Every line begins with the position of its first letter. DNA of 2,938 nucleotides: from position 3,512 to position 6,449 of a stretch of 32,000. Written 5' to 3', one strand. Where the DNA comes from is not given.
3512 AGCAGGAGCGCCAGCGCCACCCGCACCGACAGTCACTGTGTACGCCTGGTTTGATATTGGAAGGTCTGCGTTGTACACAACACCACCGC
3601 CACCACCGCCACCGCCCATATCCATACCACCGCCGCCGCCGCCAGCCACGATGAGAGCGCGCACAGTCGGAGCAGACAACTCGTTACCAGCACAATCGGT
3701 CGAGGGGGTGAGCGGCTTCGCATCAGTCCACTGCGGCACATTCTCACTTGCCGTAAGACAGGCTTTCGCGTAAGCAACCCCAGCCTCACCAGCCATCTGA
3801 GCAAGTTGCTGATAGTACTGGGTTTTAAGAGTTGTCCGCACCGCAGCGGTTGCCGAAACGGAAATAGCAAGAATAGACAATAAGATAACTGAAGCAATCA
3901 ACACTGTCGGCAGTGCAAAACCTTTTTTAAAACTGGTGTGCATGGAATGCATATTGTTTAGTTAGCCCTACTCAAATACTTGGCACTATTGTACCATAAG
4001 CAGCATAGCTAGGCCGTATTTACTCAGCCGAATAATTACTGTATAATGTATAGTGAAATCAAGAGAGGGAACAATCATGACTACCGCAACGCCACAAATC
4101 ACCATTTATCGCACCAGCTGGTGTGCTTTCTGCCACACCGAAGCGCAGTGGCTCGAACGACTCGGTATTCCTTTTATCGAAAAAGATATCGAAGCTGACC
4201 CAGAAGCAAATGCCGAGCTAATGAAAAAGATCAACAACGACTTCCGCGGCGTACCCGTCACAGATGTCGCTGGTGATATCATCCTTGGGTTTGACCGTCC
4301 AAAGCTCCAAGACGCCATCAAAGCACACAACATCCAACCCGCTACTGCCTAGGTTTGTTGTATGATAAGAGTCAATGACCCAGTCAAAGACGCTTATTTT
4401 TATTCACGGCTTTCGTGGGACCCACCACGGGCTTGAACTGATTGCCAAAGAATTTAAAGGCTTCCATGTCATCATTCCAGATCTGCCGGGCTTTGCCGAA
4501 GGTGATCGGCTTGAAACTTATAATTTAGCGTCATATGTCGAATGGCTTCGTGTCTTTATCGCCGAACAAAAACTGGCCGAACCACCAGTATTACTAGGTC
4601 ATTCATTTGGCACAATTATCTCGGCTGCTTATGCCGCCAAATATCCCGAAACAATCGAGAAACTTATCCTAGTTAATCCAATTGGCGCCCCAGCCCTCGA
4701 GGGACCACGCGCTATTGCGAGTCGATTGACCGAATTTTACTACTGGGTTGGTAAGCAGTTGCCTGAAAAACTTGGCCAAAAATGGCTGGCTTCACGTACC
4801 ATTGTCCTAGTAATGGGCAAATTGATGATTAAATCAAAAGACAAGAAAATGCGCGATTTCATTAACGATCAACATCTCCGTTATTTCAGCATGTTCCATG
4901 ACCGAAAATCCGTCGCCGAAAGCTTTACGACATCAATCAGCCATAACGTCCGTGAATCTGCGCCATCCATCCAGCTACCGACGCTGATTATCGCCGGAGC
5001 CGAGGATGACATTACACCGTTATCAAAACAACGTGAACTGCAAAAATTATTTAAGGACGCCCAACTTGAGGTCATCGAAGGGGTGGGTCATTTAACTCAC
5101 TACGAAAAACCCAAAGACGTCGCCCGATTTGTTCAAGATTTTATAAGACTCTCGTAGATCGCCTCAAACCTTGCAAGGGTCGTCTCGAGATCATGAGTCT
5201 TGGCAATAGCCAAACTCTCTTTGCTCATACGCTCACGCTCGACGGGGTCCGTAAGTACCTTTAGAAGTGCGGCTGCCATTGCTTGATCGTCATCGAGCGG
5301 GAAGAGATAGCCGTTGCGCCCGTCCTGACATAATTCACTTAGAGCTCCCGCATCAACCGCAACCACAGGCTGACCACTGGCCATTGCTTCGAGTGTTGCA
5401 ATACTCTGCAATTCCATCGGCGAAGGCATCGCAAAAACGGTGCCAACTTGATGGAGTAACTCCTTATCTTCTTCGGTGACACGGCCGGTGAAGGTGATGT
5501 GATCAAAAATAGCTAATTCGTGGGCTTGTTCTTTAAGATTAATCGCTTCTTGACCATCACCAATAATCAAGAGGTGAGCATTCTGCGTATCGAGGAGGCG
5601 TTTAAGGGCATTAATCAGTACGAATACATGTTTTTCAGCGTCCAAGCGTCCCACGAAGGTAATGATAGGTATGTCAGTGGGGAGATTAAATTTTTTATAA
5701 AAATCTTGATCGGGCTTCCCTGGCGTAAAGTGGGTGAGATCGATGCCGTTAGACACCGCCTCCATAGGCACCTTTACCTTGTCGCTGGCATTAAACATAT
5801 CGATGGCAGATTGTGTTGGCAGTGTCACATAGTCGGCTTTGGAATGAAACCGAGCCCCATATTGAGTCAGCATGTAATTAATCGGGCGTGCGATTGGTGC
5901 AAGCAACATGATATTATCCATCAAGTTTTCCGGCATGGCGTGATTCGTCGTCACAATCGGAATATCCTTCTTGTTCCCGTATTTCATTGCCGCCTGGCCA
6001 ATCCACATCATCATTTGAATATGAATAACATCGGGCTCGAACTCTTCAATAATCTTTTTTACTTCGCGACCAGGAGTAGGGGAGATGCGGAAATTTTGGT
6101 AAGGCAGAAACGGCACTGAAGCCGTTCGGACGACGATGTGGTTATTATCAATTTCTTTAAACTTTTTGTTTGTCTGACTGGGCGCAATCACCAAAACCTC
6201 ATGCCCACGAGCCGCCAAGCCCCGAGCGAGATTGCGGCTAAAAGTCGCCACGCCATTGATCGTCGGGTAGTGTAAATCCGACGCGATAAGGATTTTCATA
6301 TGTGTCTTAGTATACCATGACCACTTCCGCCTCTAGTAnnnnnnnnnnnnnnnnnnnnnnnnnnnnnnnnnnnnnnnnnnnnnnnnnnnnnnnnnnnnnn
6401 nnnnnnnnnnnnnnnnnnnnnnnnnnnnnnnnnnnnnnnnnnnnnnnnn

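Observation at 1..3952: Untracked giant ORF: a prepilin/PilX-like, polyglycine-rich surface protein of more than 1,317 aa hidden under antisense artefacts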

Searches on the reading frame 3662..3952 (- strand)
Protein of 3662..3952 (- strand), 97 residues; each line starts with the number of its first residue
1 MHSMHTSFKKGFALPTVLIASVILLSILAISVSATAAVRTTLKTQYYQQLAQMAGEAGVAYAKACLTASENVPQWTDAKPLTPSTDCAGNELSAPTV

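Call 23: search_solved_structures(query=A1, max_evalue=10, show_alignments=5)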
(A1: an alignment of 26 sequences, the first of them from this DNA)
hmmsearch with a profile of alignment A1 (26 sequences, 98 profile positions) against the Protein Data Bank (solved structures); distinct sequences matched with E-value up to 10: 2.
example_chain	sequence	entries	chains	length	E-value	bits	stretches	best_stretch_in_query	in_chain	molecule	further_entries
2kdc_A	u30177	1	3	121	3.6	11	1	18-61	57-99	Diacylglycerol kinase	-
3ze4_A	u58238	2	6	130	3.7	10.9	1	18-61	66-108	DIACYLGLYCEROL KINASE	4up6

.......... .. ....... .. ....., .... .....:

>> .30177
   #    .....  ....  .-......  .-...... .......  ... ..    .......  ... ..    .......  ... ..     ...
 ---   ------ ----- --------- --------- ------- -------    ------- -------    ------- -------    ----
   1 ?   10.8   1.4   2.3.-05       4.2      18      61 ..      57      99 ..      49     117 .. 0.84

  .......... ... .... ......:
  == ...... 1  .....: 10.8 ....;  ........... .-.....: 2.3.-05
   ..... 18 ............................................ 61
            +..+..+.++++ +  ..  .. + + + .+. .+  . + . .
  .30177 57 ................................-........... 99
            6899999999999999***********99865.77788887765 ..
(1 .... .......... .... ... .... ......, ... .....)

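Call 24: search_protein_families(library=pfam, alignment_id=A1, max_evalue=10)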
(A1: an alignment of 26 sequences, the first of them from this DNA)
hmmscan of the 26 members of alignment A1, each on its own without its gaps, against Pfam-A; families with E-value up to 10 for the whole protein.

A. member 1, seq(97 aa): 2 families
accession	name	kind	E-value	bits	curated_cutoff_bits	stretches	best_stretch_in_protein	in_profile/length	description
PF20520.3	Ac45-VOA1_TM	-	0.004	17.3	25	1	17-39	10-32/39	V0 complex accessory subunit Ac45/VOA1 transmembrane domain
PF13179.11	DUF4006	-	0.0081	16.5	22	1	17-48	16-47/64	Family of unknown function (DUF4006)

B. families by the number of members that match (of 26 scanned): 9 families
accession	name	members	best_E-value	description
PF20520.3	Ac45-VOA1_TM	14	0.0039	V0 complex accessory subunit Ac45/VOA1 transmembrane domain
PF13179.11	DUF4006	10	0.0037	Family of unknown function (DUF4006)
PF19295.5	SufBD_N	3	0.031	SufBD protein N-terminal region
PF14341.11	PilX_N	2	0.014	PilX N-terminal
PF04145.20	Ctr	2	0.14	Ctr copper transporter family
PF17402.7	DUF5408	2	0.21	Family of unknown function (DUF5408)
PF23959.1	DUF7288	1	0.02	Family of unknown function (DUF7288)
PF00335.26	Tetraspanin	1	0.053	Tetraspanin family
PF23417.1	STING_TM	1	0.093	STING transmembrane domain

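Call 48: search_protein_families(library=ncbifam, alignment_id=A1, max_evalue=10)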
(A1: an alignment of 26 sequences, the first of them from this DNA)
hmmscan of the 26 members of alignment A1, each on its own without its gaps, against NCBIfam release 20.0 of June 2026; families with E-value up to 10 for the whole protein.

A. member 1, seq(97 aa): 1 family
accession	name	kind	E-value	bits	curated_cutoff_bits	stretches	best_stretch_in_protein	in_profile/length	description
NF007660.0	PRK10332.1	equivalog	0.00078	19.9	86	1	7-57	6-57/107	prepilin-type N-terminal cleavage/methylation domain-containing protein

B. families by the number of members that match (of 26 scanned): 16 families
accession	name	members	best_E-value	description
NF007660.0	PRK10332.1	25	0.00023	prepilin-type N-terminal cleavage/methylation domain-containing protein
NF038301.1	EPS_HpsA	5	0.033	hormogonium polysaccharide biosynthesis protein HpsA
NF037980.1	T2SS_GspK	2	0.0095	type II secretion system minor pseudopilin GspK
NF009118.0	PRK12469.1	2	0.063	RNA polymerase factor sigma-54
NF010533.0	PRK13922.9-5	2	0.11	rod shape-determining protein MreC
NF007848.0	PRK10557.1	2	0.2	prepilin peptidase-dependent protein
NF006428.0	PRK08690.1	1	0.0038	enoyl-ACP reductase FabI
TIGR02560.1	HrpB4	1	0.016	type III secretion protein HrpB4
NF006284.1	PRK08456.1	1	0.027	flagellar motor stator protein MotA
NF051447.1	HblD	1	0.035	hemolysin BL lytic component L1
NF006909.0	PRK09400.1-4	1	0.092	preprotein translocase subunit SecE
TIGR01231.1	lacC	1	0.11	tagatose-6-phosphate kinase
NF040982.1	ComGD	1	0.14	competence type IV pilus minor pilin ComGD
TIGR02209.1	ftsL_broad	1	0.15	cell division protein FtsL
NF045673.1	c-di-GMPRcptLapD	1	0.24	cyclic di-GMP receptor LapD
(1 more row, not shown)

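Call 54: find_related_loci(query=A1, collection=genome_contigs, flank=8000)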
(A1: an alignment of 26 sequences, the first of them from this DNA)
Query A1 (97 aa) in genome_contigs; peptide patterns used: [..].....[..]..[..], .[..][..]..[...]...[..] (x = any residue, [..] = any of these).
145 stretches matched a pattern; 112 encode a relative of the query (tblastn E <= 1e-3); the best 80 are kept; 80 distinct loci.
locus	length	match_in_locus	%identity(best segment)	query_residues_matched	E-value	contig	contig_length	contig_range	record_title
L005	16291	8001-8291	70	1-97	1e-45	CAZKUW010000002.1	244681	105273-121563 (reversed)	MAG TPA_asm: uncultured Candidatus Saccharibacteria bacterium isolate SRP292972_co3_77 genome assembly, contig: NODE_71_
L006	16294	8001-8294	72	1-97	1e-44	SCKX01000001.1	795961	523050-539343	MAG: Candidatus Microsaccharimonas sossegonensis isolate AMD02 draft003, whole genome shotgun sequence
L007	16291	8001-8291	70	1-97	3e-44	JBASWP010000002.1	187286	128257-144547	MAG: Candidatus Microsaccharimonas sp. isolate MFD03231_ilm_asm_bin55 k127_131287, whole genome shotgun sequence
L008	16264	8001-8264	80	10-97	3e-44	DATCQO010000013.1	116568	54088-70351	MAG TPA_asm: Candidatus Microsaccharimonas sp. isolate SMAG_U7255 k141_137040, whole genome shotgun sequence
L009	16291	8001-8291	66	1-97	8e-44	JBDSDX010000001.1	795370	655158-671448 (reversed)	MAG: Candidatus Saccharimonadales bacterium isolate cluster1_bin.191 k127_10848304, whole genome shotgun sequence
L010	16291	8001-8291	70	1-97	9e-44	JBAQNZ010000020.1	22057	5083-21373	MAG: Candidatus Microsaccharimonas sp. isolate MFD12002_ilm_asm_bin22 k127_13233, whole genome shotgun sequence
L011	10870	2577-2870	70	1-97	2e-42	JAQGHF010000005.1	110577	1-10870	MAG: Candidatus Saccharibacteria bacterium isolate RYN_426 scaffold_950471, whole genome shotgun sequence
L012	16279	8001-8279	69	5-97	3e-41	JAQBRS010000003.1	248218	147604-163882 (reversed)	MAG: Candidatus Saccharibacteria bacterium isolate RYN_407 scaffold_2989618, whole genome shotgun sequence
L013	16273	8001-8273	70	7-97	6e-41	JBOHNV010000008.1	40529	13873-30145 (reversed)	MAG: Candidatus Microsaccharimonas sp. isolate SD8049_metabat2.bin.6 NODE_20_length_40529_cov_1.175115, whole genome sho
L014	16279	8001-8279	70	5-97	8e-41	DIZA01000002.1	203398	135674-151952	MAG TPA_asm: Candidatus Saccharibacteria bacterium UBA6040 UBA6040_contig_776, whole genome shotgun sequence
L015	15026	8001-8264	70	10-97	8e-41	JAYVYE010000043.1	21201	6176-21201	MAG: Candidatus Microsaccharimonas sp. isolate GL85_UP_concoct_164 GL85_UP_concoct_164_42, whole genome shotgun sequence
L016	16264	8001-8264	69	8-95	2e-40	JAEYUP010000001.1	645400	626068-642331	MAG: Candidatus Parcubacteria bacterium isolate OH_CBlB_173 k127_2475498, whole genome shotgun sequence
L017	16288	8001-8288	68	1-97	1e-40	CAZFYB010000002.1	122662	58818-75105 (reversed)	MAG TPA_asm: uncultured Candidatus Saccharibacteria bacterium isolate SRP062349_co2_19 genome assembly, contig: NODE_88_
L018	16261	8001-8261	75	8-94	2e-40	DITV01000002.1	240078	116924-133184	MAG TPA_asm: Candidatus Saccharibacteria bacterium UBA6175 UBA6175_contig_17032, whole genome shotgun sequence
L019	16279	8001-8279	67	1-94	2e-40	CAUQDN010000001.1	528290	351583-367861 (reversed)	MAG TPA_asm: uncultured Candidatus Saccharibacteria bacterium isolate ERR9968982_bin.11_MetaWRAP_v1.3_MAG genome assembl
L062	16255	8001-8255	58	10-94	3e-29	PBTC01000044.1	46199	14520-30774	MAG: Candidatus Saccharibacteria bacterium isolate NP70 MHASMcontig_176434, whole genome shotgun sequence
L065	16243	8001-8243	58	9-89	2e-28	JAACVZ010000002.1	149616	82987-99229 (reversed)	MAG: Candidatus Saccharibacteria bacterium isolate CG_2015-01t_48_29 CG_2015-01t_curated_scaffold_18, whole genome shotg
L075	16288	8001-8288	45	1-89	2e-24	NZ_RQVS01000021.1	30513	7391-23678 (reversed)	Gulosibacter macacae strain YIM 102482-1 Scaffold21, whole genome shotgun sequence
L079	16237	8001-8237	51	11-89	9e-24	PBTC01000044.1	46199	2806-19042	MAG: Candidatus Saccharibacteria bacterium isolate NP70 MHASMcontig_176434, whole genome shotgun sequence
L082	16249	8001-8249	51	8-89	2e-23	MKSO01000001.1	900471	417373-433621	MAG: Candidatus Saccharibacteria bacterium 47-87 scnpilot_cont_500_p_scaffold_55, whole genome shotgun sequence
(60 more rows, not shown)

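Call 59: search_protein_families(library=pfam, proteins=[L065:7980-8918:+, L079:7956-8444:+, L082:7908-10229:+, L082:10284-10661:+, L062:7956-10214:+, L075:7929-8828:+, L065:5651-7924:+, L065:4800-5651:+, L082:10947-12536:+, L079:7067-7906:+], max_evalue=0.1)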
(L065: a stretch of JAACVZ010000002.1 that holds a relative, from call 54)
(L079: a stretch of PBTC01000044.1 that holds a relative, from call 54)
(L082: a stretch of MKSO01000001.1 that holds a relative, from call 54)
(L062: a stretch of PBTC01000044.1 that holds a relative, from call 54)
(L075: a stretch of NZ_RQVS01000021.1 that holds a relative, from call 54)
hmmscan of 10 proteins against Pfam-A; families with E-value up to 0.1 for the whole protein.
L065:7980-8918:+ (313 aa): 2 families
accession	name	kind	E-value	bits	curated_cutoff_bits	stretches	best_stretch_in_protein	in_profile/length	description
PF07484.17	Collar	-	2.2e-17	63.2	24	1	170-218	9-56/57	Phage Tail Collar Domain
PF21939.1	Gp10_C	-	3.5e-09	38.2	27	1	214-310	33-136/139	Baseplate structural protein Gp10, C-terminal domain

L079:7956-8444:+ (163 aa): 0 families

L082:7908-10229:+ (774 aa): 8 families
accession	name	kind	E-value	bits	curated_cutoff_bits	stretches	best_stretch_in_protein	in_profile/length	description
PF25390.1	WD40_RLD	-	1.2e-59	202.9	150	2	201-477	46-306/363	RCC1-like domain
PF00415.24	RCC1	-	4.8e-47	158.8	21.7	6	384-426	2-41/50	Regulator of chromosome condensation (RCC1) repeat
PF13540.12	RCC1_2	-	1.2e-25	89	22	5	720-748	2-30/30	Regulator of chromosome condensation (RCC1) repeat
PF00652.28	Ricin_B_lectin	-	5.7e-24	85.1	29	1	456-583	3-126/126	Ricin-type beta-trefoil lectin domain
PF14200.12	RicinB_lectin_2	-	7.1e-16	59.1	25.6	2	536-589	1-58/89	Ricin-type beta-trefoil lectin domain-like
PF25384.1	Alsin_RLD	-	4.5e-05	23.4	100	0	676-754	236-312/405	Alsin RCC1-like domain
PF20082.4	DUF6476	-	4.7e-05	23.7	24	0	706-741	42-77/91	Family of unknown function (DUF6476)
PF14794.11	DUF4479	-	0.085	13.1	25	0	570-603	15-45/71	Domain of unknown function (DUF4479)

L082:10284-10661:+ (126 aa): 0 families

L062:7956-10214:+ (753 aa): 8 families
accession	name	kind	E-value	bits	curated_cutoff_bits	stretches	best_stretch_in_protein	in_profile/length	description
PF25390.1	WD40_RLD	-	4.3e-56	191.2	150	3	566-740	185-343/363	RCC1-like domain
PF00415.24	RCC1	-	4.9e-44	149.1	21.7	5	661-711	1-50/50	Regulator of chromosome condensation (RCC1) repeat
PF00652.28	Ricin_B_lectin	-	1e-24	87.6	29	1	442-564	6-126/126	Ricin-type beta-trefoil lectin domain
PF13540.12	RCC1_2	-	1.5e-24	85.5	22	5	699-727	2-30/30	Regulator of chromosome condensation (RCC1) repeat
PF14200.12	RicinB_lectin_2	-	3.6e-14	53.7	25.6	3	444-511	21-89/89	Ricin-type beta-trefoil lectin domain-like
PF25384.1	Alsin_RLD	-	4.2e-07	30.1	100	1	656-733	237-312/405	Alsin RCC1-like domain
PF20082.4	DUF6476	-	1.1e-06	28.9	24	1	683-718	40-75/91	Family of unknown function (DUF6476)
PF03498.20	CDtoxinA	-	0.099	12.7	22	0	533-570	103-144/149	Cytolethal distending toxin A/C domain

L075:7929-8828:+ (300 aa): 1 family
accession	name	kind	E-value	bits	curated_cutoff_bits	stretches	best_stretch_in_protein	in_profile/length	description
PF23959.1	DUF7288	-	0.0057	17.5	27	1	49-110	10-73/184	Family of unknown function (DUF7288)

L065:5651-7924:+ (758 aa): 4 families
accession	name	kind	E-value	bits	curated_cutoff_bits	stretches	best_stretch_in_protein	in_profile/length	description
PF13385.13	Laminin_G_3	-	5.1e-24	85.6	27.6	1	589-750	1-151/151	Concanavalin A-like lectin/glucanases superfamily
PF07679.22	I-set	-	9.3e-07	29.3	23.7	1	132-214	1-86/90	Immunoglobulin I-set domain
PF07963.17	N_methyl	-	0.00013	21.8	21.2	1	1-26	1-26/27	Prokaryotic N-terminal methylation motif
PF13927.12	Ig_3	-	0.00048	21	30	1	132-205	2-78/78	Immunoglobulin domain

L065:4800-5651:+ (284 aa): 0 families

L082:10947-12536:+ (530 aa): 7 families
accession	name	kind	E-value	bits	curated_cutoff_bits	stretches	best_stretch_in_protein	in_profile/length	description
PF25390.1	WD40_RLD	-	8.2e-47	160.7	150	3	353-516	191-342/363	RCC1-like domain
PF00415.24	RCC1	-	5e-35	120.3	21.7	5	491-516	1-26/50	Regulator of chromosome condensation (RCC1) repeat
PF13540.12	RCC1_2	-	1e-25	89.2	22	5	476-504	2-30/30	Regulator of chromosome condensation (RCC1) repeat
PF00652.28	Ricin_B_lectin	-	1e-24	87.5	29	1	221-341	9-126/126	Ricin-type beta-trefoil lectin domain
PF14200.12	RicinB_lectin_2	-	1.2e-14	55.1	25.6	3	295-347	2-58/89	Ricin-type beta-trefoil lectin domain-like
PF20082.4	DUF6476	-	6.9e-06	26.3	24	1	462-495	42-75/91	Family of unknown function (DUF6476)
PF25384.1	Alsin_RLD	-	0.00083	19.2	100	0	449-509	252-311/405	Alsin RCC1-like domain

L079:7067-7906:+ (280 aa): 1 family
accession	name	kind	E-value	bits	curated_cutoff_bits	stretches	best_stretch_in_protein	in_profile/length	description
PF07963.17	N_methyl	-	0.00012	21.9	21.2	1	21-43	4-26/27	Prokaryotic N-terminal methylation motif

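Call 73: find_homologous_proteins(query=L079:7956-8444:+, max_evalue=0.001)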
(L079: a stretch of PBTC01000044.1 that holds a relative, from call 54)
Query L079:7956-8444:+ (163 aa): 1 proteins with E <= 0.001 among 140 candidates.
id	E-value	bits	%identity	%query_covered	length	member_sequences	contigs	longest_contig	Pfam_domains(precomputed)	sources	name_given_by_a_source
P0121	1.4e-102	358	100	100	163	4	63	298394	-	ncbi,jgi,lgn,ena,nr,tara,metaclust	ncbi:hypothetical protein CL689_07255 [Candidatus Saccharibacteria bacterium]|nr:hypothetical protei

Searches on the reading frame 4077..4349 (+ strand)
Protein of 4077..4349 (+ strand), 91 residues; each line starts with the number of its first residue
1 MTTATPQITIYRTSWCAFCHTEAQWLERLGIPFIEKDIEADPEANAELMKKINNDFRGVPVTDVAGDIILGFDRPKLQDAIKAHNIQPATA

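Call 9: search_protein_families(library=pfam, proteins=[window:4077-4349:+], max_evalue=0.001)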
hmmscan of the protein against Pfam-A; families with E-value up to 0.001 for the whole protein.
window:4077-4349:+ (91 aa): 1 family
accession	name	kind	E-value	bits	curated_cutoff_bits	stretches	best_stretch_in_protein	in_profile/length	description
PF00462.30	Glutaredoxin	-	4.7e-11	43.2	22.9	1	8-68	1-59/60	Glutaredoxin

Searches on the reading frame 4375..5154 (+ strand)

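Call 9: search_protein_families(library=pfam, proteins=[window:4375-5154:+], max_evalue=0.001)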
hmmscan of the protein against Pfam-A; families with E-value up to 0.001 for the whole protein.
window:4375-5154:+ (260 aa): 8 families
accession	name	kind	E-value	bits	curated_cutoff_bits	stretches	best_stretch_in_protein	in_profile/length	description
PF00561.26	Abhydrolase_1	-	2.5e-31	109.6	25.8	1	6-246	2-245/245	alpha/beta hydrolase fold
PF12697.13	Abhydrolase_6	-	1.7e-22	81.6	26.3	1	7-251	1-216/217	Alpha/beta hydrolase family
PF12146.15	Hydrolase_4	-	2.6e-22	79.7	27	1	5-245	5-238/239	Serine aminopeptidase, S33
PF06821.19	Ser_hydrolase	-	1.2e-06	29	22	0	54-105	39-93/172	Serine hydrolase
PF12695.13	Abhydrolase_5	-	9.1e-05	22.7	27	0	196-239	96-140/164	Alpha/beta hydrolase family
PF07819.20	PGAP1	-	0.00022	21.5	24.3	0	70-189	92-205/233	PGAP1-like alpha/beta domain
PF08386.16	Abhydrolase_4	-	0.00056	20.4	21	1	194-257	28-91/103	TAP-like protein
PF03096.20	Ndr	-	0.00084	18.6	23.3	0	74-256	104-275/283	Ndr family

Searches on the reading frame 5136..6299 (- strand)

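Call 9: search_protein_families(library=pfam, proteins=[window:5136-6299:-], max_evalue=0.001)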
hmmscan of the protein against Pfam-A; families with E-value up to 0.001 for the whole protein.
window:5136-6299:- (388 aa): 7 families
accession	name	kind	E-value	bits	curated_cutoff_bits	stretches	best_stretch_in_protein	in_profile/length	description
PF00534.26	Glycos_transf_1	-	9.3e-37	126.6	26.4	1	201-361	6-168/172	Glycosyl transferases group 1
PF13692.12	Glyco_trans_1_4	-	3e-34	118.8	27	1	211-351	2-142/142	Glycosyl transferases group 1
PF13439.12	Glyco_transf_4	-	5.5e-31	108.3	28.5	1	14-189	1-169/170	Glycosyltransferase Family 4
PF13579.12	Glyco_trans_4_4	-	3.3e-15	57.2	29.7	1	15-184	1-157/158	Glycosyl transferase 4-like domain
PF20706.3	GT4-conflict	-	1.5e-10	41.1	26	1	11-69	8-67/385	Family 4 Glycosyltransferase in conflict systems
PF13477.12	Glyco_trans_4_2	-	6.6e-07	30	23.4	1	19-120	11-107/139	Glycosyl transferase 4-like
PF08323.17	Glyco_transf_5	-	0.00024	21.3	22.7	0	11-59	10-59/239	Starch synthase catalytic domain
